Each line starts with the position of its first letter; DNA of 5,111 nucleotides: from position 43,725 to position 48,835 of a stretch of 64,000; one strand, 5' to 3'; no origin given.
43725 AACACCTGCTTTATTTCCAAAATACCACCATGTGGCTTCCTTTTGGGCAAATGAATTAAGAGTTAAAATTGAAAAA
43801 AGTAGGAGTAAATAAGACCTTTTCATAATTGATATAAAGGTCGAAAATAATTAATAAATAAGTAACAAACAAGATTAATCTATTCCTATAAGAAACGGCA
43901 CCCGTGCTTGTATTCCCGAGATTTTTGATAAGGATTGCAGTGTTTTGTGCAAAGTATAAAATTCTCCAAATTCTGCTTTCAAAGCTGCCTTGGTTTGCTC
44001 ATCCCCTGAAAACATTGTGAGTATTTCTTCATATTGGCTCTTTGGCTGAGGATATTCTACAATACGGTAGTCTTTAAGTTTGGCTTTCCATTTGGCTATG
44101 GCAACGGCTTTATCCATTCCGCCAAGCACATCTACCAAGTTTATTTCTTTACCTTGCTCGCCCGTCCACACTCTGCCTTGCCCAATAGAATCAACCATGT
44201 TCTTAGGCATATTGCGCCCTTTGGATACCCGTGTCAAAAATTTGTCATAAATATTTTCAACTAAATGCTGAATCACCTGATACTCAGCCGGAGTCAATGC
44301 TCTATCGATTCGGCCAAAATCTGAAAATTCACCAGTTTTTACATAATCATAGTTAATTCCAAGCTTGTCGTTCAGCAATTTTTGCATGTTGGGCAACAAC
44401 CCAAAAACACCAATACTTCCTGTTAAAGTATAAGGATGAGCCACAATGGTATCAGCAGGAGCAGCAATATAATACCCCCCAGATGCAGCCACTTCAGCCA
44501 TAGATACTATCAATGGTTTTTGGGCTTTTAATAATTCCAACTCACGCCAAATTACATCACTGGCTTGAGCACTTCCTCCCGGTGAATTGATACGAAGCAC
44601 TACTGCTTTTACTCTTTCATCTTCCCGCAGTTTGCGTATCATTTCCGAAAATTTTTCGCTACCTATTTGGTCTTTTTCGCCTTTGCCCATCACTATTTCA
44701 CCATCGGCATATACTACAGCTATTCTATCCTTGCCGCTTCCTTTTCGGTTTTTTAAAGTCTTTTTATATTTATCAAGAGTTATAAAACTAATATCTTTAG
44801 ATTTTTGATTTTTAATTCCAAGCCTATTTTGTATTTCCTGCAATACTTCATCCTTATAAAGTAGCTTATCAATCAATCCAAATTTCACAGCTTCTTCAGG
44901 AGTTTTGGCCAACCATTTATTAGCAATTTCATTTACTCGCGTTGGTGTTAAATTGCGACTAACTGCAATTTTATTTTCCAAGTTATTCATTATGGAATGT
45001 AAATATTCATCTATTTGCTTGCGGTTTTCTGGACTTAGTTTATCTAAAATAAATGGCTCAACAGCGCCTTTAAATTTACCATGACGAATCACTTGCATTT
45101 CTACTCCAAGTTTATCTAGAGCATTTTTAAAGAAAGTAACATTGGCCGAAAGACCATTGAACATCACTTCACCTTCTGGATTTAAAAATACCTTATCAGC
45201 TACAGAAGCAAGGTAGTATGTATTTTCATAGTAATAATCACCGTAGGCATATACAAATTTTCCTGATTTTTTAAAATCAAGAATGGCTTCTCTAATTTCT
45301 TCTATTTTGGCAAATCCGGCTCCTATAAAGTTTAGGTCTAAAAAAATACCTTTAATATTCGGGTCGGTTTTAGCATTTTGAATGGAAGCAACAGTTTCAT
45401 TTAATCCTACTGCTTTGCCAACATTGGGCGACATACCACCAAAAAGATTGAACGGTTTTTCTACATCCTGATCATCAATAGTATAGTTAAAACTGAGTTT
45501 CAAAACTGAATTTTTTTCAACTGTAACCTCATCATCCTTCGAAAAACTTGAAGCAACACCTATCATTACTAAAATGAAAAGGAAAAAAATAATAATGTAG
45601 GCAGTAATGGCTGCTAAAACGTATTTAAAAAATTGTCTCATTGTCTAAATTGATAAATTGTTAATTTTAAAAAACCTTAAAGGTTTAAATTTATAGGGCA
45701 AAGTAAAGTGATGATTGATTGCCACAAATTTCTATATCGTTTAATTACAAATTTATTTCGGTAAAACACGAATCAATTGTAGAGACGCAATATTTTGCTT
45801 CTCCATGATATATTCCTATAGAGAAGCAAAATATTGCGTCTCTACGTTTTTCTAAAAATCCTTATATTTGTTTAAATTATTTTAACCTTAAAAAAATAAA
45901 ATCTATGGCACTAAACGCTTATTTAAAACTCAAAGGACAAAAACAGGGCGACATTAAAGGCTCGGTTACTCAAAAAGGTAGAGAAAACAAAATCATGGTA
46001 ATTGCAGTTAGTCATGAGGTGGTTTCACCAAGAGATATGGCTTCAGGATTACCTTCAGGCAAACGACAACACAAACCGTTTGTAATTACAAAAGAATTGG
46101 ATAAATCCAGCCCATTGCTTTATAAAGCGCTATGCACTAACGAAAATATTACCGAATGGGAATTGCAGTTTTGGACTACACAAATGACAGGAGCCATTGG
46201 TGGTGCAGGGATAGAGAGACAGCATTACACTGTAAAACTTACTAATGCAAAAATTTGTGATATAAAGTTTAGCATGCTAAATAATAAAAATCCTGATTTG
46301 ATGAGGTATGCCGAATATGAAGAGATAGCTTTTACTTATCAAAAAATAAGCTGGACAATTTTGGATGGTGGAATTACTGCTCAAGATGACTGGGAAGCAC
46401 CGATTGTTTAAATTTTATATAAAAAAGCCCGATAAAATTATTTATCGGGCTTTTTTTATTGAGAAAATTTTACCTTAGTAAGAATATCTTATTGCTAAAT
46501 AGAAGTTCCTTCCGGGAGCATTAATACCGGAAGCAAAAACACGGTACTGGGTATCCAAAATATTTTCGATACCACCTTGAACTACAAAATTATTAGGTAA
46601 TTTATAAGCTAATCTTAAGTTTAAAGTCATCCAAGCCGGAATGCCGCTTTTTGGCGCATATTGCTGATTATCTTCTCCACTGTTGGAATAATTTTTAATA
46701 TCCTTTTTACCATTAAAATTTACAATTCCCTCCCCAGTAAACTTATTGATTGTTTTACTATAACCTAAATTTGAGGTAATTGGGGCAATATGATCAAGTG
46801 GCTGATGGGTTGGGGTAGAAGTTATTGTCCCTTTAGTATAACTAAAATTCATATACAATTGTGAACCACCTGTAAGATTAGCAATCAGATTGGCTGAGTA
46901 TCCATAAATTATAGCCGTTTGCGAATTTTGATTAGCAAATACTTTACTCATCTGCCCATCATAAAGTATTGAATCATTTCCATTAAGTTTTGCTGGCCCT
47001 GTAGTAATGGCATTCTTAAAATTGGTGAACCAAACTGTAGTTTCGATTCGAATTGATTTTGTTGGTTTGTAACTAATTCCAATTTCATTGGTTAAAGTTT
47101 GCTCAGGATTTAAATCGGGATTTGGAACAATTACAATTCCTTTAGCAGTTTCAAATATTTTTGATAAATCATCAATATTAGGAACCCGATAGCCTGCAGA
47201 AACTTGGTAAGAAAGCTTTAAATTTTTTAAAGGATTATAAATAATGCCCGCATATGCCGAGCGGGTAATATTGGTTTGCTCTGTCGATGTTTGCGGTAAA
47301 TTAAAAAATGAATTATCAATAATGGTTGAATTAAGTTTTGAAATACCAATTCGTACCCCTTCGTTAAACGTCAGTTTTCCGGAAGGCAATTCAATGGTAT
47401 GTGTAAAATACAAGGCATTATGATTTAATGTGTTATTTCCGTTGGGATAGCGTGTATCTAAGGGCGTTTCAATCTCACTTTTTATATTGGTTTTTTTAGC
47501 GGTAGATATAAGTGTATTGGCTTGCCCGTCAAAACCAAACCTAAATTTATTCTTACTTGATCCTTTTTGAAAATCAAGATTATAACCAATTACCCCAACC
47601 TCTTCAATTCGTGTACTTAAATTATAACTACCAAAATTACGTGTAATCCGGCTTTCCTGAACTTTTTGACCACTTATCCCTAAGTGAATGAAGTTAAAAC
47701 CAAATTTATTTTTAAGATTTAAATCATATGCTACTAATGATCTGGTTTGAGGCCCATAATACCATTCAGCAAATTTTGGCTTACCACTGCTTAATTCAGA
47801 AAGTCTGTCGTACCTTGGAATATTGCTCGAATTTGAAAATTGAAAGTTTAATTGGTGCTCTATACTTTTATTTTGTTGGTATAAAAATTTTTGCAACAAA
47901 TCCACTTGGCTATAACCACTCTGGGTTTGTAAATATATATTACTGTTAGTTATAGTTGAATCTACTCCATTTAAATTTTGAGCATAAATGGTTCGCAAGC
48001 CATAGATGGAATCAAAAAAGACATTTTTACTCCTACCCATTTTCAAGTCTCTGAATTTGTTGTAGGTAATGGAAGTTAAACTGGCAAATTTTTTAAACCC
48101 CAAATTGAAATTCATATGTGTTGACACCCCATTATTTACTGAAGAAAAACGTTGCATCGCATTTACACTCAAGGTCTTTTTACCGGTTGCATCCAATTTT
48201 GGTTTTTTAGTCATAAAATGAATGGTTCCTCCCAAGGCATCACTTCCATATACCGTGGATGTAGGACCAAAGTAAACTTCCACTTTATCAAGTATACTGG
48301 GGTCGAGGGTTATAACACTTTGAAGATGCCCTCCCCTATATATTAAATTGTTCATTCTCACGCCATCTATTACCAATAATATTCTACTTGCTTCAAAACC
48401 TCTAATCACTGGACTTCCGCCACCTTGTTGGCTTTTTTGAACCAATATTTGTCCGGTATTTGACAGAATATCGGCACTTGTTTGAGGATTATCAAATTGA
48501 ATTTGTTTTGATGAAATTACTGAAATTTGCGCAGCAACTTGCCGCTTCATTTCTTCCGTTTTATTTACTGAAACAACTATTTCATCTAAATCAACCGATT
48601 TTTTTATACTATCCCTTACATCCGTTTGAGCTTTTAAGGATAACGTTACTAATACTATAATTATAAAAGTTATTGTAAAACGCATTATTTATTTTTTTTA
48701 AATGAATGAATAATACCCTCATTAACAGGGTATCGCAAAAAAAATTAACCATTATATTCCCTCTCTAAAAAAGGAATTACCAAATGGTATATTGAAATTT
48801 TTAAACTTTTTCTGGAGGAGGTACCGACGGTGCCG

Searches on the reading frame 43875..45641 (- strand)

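Call 29: search_protein_families(library=pfam, proteins=[window:43875-45641:-], max_evalue=0.01)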
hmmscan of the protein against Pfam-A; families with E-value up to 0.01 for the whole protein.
window:43875-45641:- (588 aa): 5 families
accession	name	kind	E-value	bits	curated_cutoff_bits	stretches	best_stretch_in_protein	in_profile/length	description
PF01343.23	Peptidase_S49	-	3.7e-77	258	24.9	2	370-522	2-153/154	Peptidase family S49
PF00574.28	CLP_protease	-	9.9e-08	32.5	20.2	1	305-396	8-96/182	Clp protease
PF25145.1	NfeD1b_N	-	2e-06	28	40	1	339-412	26-97/189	NfeD1b, N-terminal domain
PF01972.22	SDH_protease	-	0.00019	21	31.3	1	331-409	78-154/286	ClpP-like SDH-type serine proteinase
PF00378.25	ECH_1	-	0.0027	17.5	27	0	224-299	137-212/251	Enoyl-CoA hydratase/isomerase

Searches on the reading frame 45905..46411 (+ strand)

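Call 29: search_protein_families(library=pfam, proteins=[window:45905-46411:+], max_evalue=0.01)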
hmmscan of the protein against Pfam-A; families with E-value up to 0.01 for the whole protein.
window:45905-46411:+ (168 aa): 1 family
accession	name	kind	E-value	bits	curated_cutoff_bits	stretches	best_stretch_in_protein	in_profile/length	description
PF05638.18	T6SS_HCP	-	2.9e-35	121.8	23.5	1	6-151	1-128/129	Type VI secretion system effector, Hcp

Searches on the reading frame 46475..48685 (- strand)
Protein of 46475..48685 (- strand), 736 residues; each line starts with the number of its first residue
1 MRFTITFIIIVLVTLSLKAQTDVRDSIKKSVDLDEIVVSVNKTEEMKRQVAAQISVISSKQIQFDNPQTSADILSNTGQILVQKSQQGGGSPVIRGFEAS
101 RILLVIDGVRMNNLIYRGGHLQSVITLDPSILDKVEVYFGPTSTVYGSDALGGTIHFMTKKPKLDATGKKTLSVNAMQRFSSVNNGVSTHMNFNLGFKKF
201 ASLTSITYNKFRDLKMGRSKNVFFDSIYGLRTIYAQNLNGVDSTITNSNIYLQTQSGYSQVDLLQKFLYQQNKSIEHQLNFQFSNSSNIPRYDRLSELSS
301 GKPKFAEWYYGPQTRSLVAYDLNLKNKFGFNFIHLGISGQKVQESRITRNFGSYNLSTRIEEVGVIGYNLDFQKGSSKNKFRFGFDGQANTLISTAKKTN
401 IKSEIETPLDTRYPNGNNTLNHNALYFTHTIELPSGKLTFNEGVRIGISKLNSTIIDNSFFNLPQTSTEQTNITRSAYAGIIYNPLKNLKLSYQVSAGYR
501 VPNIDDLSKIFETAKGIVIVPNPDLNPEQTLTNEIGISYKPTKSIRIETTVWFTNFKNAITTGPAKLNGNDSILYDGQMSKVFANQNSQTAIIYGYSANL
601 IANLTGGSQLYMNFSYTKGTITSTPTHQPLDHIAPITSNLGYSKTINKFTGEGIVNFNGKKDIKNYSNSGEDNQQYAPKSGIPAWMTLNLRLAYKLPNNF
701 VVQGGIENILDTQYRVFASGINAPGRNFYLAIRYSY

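Call 8: search_protein_families(library=ncbifam, proteins=[window:46475-48685:-], max_evalue=0.01)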
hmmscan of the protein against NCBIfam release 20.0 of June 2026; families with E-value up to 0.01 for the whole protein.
window:46475-48685:- (736 aa): 25 families
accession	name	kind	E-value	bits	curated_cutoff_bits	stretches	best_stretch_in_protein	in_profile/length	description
TIGR01786.1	TonB-hemlactrns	subfamily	1.1e-61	209.1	323.75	1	34-736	1-719/719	TonB-dependent hemoglobin/transferrin/lactoferrin family receptor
TIGR01785.1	TonB-hemin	subfamily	1e-58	199.4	316.85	1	33-736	1-677/677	TonB-dependent heme/hemoglobin receptor family protein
NF010038.0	PRK13513.1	equivalog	2.4e-27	95.8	942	2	492-735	413-658/659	ligand-gated channel protein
NF010010.0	PRK13483.1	equivalog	3.6e-26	91.4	927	2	9-179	9-182/660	ligand-gated channel protein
TIGR01779.1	TonB-B12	equivalog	9.4e-25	87.2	599.7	2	28-175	23-167/614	TonB-dependent vitamin B12 receptor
TIGR01783.1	TonB-siderophor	subfamily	5e-24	84.9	223.5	1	53-734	5-647/649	TonB-dependent siderophore receptor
NF010051.0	PRK13528.1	subfamily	8.4e-23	80.5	583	1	11-736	13-727/727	FepA family TonB-dependent siderophore receptor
NF010012.0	PRK13486.1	equivalog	2.7e-21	75.6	924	2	34-193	26-188/696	TonB-dependent receptor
NF007926.1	PRK10641.1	equivalog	8.7e-21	74.1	836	1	11-182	7-176/617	TonB-dependent vitamin B12 receptor BtuB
NF007478.2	PRK10064.1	equivalog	1.3e-20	73.3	745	2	12-170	9-168/663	catecholate siderophore receptor CirA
TIGR01776.1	TonB-tbp-lbp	subfamily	1.4e-19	69.6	468.8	2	469-716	636-907/946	lactoferrin/transferrin family TonB-dependent receptor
NF010048.1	PRK13524.1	subfamily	6.1e-19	67.9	493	2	514-735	518-743/744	FepA family TonB-dependent siderophore receptor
NF010011.0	PRK13484.1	equivalog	6.6e-18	64.3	1197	2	32-179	29-178/682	IreA family TonB-dependent siderophore receptor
NF050067.1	TonBEntbctnRecCfrA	equivalog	1.1e-14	53.7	1200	2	27-162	20-160/698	TonB-dependent ferric enterobactin receptor CfrA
NF049945.1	TonB_dep_FCYXU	equivalog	3.4e-13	49.1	825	1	5-201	7-205/697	TonB-dependent receptor, FCYXU motif-type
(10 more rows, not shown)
